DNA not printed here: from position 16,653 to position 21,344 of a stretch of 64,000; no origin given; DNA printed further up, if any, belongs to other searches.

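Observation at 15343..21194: Two-gene candidate antiviral STAND system: nuclease-NTPase-sensor protein (1464 aa) translationally coupled to an unknown 486-aa protein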

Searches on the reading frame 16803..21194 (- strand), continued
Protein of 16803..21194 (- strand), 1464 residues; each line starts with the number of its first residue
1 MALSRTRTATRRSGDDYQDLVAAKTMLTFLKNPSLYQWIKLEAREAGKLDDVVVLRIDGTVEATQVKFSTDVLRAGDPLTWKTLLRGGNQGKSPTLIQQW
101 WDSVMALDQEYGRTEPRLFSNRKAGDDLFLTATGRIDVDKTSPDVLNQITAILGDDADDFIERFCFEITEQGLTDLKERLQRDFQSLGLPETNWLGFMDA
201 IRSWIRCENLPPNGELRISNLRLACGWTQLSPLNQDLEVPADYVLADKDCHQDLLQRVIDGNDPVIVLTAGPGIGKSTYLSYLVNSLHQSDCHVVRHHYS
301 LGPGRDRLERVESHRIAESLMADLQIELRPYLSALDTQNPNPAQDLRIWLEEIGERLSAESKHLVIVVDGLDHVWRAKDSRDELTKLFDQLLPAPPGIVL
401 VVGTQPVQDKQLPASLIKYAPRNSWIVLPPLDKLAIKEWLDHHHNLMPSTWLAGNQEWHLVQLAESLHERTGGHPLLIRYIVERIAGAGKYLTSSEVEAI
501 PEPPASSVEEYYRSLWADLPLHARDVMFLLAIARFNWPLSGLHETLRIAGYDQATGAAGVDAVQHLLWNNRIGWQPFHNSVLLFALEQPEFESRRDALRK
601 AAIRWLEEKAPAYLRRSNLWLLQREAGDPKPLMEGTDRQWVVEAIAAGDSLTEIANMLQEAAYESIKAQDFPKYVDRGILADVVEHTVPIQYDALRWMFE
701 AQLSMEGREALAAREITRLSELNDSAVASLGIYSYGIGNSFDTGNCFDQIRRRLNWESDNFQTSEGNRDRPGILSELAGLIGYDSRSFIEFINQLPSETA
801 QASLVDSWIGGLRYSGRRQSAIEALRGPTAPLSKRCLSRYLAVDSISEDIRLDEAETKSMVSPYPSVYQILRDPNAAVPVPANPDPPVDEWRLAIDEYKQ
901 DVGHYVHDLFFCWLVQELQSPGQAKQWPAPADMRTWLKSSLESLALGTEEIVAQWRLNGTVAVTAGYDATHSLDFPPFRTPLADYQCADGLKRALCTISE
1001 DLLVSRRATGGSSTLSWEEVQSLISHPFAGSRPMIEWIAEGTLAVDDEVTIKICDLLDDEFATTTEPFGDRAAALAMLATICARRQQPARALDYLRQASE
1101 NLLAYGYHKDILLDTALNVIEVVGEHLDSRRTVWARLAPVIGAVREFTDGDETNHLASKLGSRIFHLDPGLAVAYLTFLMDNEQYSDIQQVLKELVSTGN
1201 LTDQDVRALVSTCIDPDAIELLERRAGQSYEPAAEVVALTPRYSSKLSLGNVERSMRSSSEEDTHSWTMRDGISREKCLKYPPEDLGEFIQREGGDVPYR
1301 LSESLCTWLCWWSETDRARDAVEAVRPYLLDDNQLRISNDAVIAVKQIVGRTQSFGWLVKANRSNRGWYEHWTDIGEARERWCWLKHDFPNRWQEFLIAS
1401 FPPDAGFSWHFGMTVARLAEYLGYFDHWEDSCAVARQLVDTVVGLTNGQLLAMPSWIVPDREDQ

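Call 46: find_encoding_contigs(protein=P0187, flank=10000, max_places=2)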
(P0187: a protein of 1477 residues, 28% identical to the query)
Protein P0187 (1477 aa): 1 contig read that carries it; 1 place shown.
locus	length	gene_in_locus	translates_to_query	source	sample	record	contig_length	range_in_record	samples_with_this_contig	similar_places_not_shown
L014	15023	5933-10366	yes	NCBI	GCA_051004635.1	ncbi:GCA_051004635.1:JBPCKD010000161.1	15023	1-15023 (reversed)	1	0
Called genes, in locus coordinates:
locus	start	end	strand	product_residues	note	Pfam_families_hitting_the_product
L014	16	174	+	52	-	PF09720:Unstab_antitox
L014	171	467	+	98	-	PF05016:ParE_toxin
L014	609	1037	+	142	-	-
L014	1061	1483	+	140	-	-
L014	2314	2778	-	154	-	PF28078:GvpU-like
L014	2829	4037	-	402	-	PF03544:TonB_C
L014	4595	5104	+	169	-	-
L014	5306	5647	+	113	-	PF12728:HTH_17 (weak)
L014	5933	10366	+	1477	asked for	PF05729:NACHT (faint), PF13191:AAA_16 (faint), PF13401:AAA_22, PF24883:NPHP3_N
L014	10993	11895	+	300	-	-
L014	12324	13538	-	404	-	PF00589:Phage_integrase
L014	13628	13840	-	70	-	-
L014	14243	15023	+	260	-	PF00158:Sigma54_activat, PF01078:Mg_chelatase (faint), PF14532:Sigma54_activ_2, PF07728:AAA_5 (weak), PF25601:AAA_lid_14 (weak)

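Call 47: find_encoding_contigs(protein=P0139, flank=8000, max_places=2)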
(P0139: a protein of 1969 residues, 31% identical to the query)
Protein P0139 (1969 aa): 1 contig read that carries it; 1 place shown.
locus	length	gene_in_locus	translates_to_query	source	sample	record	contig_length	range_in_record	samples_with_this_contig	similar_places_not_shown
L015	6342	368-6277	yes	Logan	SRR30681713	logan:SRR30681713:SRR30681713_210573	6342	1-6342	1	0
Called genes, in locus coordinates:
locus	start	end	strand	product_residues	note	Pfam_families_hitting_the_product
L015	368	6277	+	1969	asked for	PF05729:NACHT (weak), PF13191:AAA_16 (faint), PF13401:AAA_22 (weak), PF24883:NPHP3_N (faint)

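Call 67: search_dna_similar(query=window:16803-21194:-, collection=plasmids, mode=protein, max_evalue=0.001, max_rows=20)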
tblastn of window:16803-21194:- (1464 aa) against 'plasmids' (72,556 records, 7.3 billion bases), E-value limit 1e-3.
Records with a match: 51; places in all: 52; records where one place covers at least 80% of the query: 5.
Best place of each record, by identity: <60% 51.
By first word of the organism name: Leptospira 11; Cupriavidus 8; Klebsiella 7; Vibrio 4; Moraxella 3; Pseudoalteromonas 2; Azonexus 1; Roseibium 1; Serratia 1; Pseudomonas 1; and 12 more.
By predicted mobility (MOB-suite, as given by PLSDB): non-mobilizable 26; conjugative 20; mobilizable 5.
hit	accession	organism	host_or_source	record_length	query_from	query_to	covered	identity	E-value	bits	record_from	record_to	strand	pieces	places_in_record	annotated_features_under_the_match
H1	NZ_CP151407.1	Azonexus hydrophilus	metagenomic assembly,groundwater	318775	13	1456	99%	25.1%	2e-81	305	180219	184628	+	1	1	ATP-binding protein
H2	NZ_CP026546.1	Cupriavidus metallidurans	single cell,soil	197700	13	1397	95%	25.8%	7e-88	325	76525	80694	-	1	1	ATP-binding protein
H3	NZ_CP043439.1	Cupriavidus campinensis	cell culture,soil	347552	13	1397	94%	25.7%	7e-80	325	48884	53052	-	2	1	none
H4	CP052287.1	Klebsiella pneumoniae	Homo sapiens,blood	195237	13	1456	99%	24.1%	2e-83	311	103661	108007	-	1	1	ATP-binding protein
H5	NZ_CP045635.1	Roseibium aggregatum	-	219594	17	1456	84%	27.7%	6e-84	415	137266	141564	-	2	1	NACHT domain-containing protein | hypothetical protein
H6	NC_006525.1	Cupriavidus metallidurans CH34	-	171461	13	1397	74%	27.8%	2e-78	354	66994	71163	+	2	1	ATP-binding protein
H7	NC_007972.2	Cupriavidus metallidurans CH34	-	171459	13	1397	74%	27.8%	2e-78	354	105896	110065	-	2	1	ATP-binding protein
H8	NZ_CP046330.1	Cupriavidus metallidurans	sedimentation pond in a zinc factory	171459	13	1397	74%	27.8%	2e-78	354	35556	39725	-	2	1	ATP-binding protein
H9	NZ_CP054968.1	Klebsiella pneumoniae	Shatin WWTPs_94 WWTPs influent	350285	13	1456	73%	27.2%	7e-72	365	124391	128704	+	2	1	ATP-binding protein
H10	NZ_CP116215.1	Klebsiella michiganensis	Homo sapiens,sputum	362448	13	1456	73%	27.1%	8e-72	363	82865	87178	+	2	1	ATP-binding protein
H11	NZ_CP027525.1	Pseudoalteromonas carrageenovora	red alga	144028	13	1463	71%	27.2%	3e-73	345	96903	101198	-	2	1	ATP-binding protein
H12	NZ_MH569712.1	Serratia marcescens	-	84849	13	1456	71%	26.7%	4e-71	354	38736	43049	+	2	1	ATP-binding protein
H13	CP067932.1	Klebsiella pneumoniae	Homo sapiens,wound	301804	71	1456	69%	26.6%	3e-62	331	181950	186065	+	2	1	ATP-binding protein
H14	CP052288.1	Klebsiella pneumoniae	Homo sapiens,blood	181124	13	794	53%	28.3%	1e-76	290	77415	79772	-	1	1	none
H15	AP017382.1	Moraxella osloensis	-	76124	14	756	51%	29.3%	8e-79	323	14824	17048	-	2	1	hypothetical protein (x2)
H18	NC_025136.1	Leptospira interrogans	-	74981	160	671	35%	23.1%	2e-13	83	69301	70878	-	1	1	ATP-binding protein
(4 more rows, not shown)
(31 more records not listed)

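Call 68: get_annotated_region(hit=H4, flank=7000)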
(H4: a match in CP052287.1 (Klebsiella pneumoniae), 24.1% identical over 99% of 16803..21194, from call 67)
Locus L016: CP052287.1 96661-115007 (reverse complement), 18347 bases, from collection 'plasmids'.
description: Klebsiella pneumoniae strain E16KP0218 plasmid pE16KP0218-1, complete sequence
organism: Klebsiella pneumoniae (NCBI taxid 573)
taxonomy: Bacteria; Pseudomonadota; Gammaproteobacteria; Enterobacterales; Enterobacteriaceae; Klebsiella; Klebsiella pneumoniae
host: -; source: Homo sapiens,blood; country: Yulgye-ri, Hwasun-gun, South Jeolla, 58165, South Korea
typing (MOB-suite, as given by PLSDB): conjugative; replicon IncFIB,IncFII; relaxase MOBF,MOBF; mating-pair formation MPF_F
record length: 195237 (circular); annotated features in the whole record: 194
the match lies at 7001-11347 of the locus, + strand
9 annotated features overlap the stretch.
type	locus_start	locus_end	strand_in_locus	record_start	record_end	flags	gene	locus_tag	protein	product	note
CDS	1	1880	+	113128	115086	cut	-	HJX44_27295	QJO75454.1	ATP-dependent helicase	-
CDS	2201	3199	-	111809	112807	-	-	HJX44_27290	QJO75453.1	hypothetical protein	-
CDS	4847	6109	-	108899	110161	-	umuC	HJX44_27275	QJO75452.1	translesion error-prone DNA polymerase V subunit UmuC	-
CDS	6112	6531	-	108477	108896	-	umuD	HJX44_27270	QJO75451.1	translesion error-prone DNA polymerase V autoproteolytic subunit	-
CDS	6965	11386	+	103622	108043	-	-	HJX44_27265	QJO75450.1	ATP-binding protein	-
CDS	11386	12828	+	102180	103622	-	-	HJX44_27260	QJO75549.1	multidrug DMT transporter permease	-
CDS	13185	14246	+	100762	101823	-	-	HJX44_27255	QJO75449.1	hypothetical protein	-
CDS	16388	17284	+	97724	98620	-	-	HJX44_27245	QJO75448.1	RepB family plasmid replication initiator protein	-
CDS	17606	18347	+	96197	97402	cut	-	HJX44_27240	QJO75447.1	ParA family protein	-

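Call 69: get_annotated_region(hit=H2, flank=7000)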
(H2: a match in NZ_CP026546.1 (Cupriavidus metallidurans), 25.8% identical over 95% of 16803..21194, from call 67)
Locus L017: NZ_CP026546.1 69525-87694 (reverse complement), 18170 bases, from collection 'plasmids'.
description: Cupriavidus metallidurans strain Ni-2 plasmid unnamed2
organism: Cupriavidus metallidurans (NCBI taxid 119219)
taxonomy: Bacteria; Pseudomonadota; Betaproteobacteria; Burkholderiales; Burkholderiaceae; Cupriavidus; Cupriavidus metallidurans
host: -; source: single cell,soil; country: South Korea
typing (MOB-suite, as given by PLSDB): non-mobilizable; replicon rep_cluster_332
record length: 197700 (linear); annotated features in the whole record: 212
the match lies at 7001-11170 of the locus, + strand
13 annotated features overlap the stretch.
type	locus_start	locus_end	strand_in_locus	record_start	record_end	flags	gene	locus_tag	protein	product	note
CDS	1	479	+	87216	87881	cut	-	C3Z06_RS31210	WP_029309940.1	alpha/beta hydrolase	-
CDS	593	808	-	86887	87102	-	-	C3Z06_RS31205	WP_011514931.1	hypothetical protein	-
CDS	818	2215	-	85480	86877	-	-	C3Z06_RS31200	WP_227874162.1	RHS repeat protein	-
CDS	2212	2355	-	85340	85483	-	-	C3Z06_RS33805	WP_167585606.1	hypothetical protein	-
CDS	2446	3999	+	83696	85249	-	istA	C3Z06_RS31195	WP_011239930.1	IS21-like element ISRme9 family transposase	GO:0006313 - DNA transposition [Evidence IEA]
CDS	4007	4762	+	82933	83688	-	istB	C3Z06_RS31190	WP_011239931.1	IS21-like element ISRme9 family helper ATPase IstB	-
CDS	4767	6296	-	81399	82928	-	-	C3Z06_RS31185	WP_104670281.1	DUF6531 domain-containing protein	-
CDS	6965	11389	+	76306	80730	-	-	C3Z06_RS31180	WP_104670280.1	ATP-binding protein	-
CDS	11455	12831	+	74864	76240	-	-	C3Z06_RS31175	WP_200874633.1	multidrug DMT transporter permease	-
CDS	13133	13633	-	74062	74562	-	-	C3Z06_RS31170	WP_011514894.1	hypothetical protein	-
CDS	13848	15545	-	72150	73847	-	-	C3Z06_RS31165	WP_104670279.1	tyrosine-type recombinase/integrase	GO:0015074 - DNA integration [Evidence IEA]; GO:0006310 - DNA recombination [Evidence IEA]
CDS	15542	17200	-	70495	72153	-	-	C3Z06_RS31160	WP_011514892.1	tyrosine-type recombinase/integrase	GO:0015074 - DNA integration [Evidence IEA]; GO:0006310 - DNA recombination [Evidence IEA]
CDS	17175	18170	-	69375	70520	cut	-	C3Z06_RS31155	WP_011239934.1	tyrosine-type recombinase/integrase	GO:0015074 - DNA integration [Evidence IEA]; GO:0006310 - DNA recombination [Evidence IEA]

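Call 76: find_encoding_contigs(protein=P0172, flank=9000, max_places=1)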
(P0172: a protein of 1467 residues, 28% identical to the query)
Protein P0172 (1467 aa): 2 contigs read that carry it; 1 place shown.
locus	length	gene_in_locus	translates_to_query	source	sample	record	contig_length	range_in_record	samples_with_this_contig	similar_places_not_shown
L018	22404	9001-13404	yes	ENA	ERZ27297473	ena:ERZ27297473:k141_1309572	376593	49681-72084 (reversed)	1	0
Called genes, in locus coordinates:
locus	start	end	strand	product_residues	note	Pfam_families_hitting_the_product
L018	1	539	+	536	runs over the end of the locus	PF09992:NAGPA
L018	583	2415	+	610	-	PF22666:Glyco_hydro_2_N2 (weak), PF02837:Glyco_hydro_2_N, PF00703:Glyco_hydro_2, PF02836:Glyco_hydro_2_C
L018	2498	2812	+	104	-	PF05336:rhaM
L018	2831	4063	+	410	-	PF01120:Alpha_L_fucos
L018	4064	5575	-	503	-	-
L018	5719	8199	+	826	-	PF01074:Glyco_hydro_38N, PF03065:Glyco_hydro_57 (weak), PF09261:Alpha-mann_mid, PF07748:Glyco_hydro_38C, PF17677:Glyco_hydro38C2 (weak)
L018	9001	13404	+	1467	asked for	PF05729:NACHT (weak), PF07693:KAP_NTPase (faint), PF13401:AAA_22 (faint), PF24883:NPHP3_N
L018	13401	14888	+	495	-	-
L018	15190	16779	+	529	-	PF12161:HsdM_N, PF02384:N6_Mtase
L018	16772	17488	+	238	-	PF01420:Methylase_S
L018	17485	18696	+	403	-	PF09552:RE_BstXI (faint)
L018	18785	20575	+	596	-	PF03235:GmrSD_N, PF07510:GmrSD_C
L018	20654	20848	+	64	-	-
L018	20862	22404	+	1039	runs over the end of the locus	PF04313:HSDR_N, PF04851:ResIII, PF18766:SWI2_SNF2, PF22679:T1R_D3-like, PF11867:T1RH-like_C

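Call 77: find_encoding_contigs(protein=P0173, flank=9000, max_places=1)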
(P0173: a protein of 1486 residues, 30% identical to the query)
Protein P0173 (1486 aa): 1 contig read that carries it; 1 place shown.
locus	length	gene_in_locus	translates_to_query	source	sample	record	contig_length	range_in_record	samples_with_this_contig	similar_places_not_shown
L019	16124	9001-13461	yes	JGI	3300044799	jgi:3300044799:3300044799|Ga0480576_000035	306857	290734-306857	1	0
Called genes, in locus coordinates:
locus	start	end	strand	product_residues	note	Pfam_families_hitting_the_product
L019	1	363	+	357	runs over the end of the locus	PF12801:Fer4_5 (weak), PF13484:Fer4_16 (faint), PF13187:Fer4_9 (weak), PF12838:Fer4_7, PF00037:Fer4, PF12837:Fer4_6 (weak), PF13237:Fer4_10 (weak)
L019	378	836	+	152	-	-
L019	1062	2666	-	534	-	PF01645:Glu_synthase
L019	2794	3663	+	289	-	PF00126:HTH_1, PF03466:LysR_substrate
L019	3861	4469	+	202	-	PF00702:Hydrolase, PF12710:HAD (weak), PF13419:HAD_2, PF13242:Hydrolase_like (faint)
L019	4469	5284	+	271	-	-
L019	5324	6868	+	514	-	-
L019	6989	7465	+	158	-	PF12641:Flavodoxin_3, PF12724:Flavodoxin_5, PF00258:Flavodoxin_1, PF03358:FMN_red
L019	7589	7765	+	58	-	PF07432:Hc1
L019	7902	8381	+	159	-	PF07977:FabA, PF22818:ApeI-like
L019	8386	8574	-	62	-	-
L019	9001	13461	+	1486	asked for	PF13191:AAA_16 (weak), PF13401:AAA_22 (weak), PF24883:NPHP3_N, PF05729:NACHT (weak)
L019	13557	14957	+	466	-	-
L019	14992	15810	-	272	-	PF04383:KilA-N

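Call 78: find_encoding_contigs(protein=P0176, flank=9000, max_places=1)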
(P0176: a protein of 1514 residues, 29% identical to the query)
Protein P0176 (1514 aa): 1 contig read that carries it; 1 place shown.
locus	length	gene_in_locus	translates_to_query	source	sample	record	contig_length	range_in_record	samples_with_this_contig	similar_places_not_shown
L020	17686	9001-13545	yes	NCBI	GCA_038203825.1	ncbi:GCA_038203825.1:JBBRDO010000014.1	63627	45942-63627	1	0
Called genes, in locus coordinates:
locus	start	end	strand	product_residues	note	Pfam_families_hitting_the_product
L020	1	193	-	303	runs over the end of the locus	-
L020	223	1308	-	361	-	PF09952:AbiEi_2 (weak)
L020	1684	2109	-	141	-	-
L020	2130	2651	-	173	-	PF06114:Peptidase_M78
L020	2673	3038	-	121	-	PF12844:HTH_19, PF13560:HTH_31, PF01381:HTH_3, PF13443:HTH_26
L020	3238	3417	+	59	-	PF14168:YjzC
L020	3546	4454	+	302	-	PF26305:CD_NTase_C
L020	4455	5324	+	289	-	PF26305:CD_NTase_C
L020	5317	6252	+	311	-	PF01734:Patatin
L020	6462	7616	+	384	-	-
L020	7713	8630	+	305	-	PF08808:RES (weak)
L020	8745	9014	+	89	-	-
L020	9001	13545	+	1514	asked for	PF13401:AAA_22 (faint), PF24883:NPHP3_N (weak)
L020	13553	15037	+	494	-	-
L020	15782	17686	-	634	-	?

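Call 79: get_annotated_region(hit=H18, flank=8000)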
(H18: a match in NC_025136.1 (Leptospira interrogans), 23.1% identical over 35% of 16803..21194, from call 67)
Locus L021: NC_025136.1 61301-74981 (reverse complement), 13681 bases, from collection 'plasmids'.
description: Leptospira interrogans serovar Canicola plasmid pGui1, complete sequence
organism: Leptospira interrogans (NCBI taxid 211880)
taxonomy: Bacteria; Spirochaetota; Spirochaetia; Leptospirales; Leptospiraceae; Leptospira; Leptospira interrogans
host: -; source: -; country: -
typing (MOB-suite, as given by PLSDB): non-mobilizable; replicon rep_cluster_216
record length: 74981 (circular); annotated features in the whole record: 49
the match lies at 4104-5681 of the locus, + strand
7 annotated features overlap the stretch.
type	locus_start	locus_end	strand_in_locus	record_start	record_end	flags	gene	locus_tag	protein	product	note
CDS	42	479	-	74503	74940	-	-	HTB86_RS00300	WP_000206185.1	DUF5677 domain-containing protein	-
CDS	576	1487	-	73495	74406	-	-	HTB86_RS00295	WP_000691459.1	hypothetical protein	-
CDS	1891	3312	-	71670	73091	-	-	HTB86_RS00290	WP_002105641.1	hypothetical protein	-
CDS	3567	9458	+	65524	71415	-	-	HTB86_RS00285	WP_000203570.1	ATP-binding protein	-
CDS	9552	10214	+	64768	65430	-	-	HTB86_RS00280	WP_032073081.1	tyrosine-type recombinase/integrase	GO:0015074 - DNA integration [Evidence IEA]; GO:0006310 - DNA recombination [Evidence IEA]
CDS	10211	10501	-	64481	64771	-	-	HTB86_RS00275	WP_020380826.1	hypothetical protein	-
CDS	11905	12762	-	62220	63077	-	-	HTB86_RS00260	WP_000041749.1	Rpn family recombination-promoting nuclease/putative transposase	-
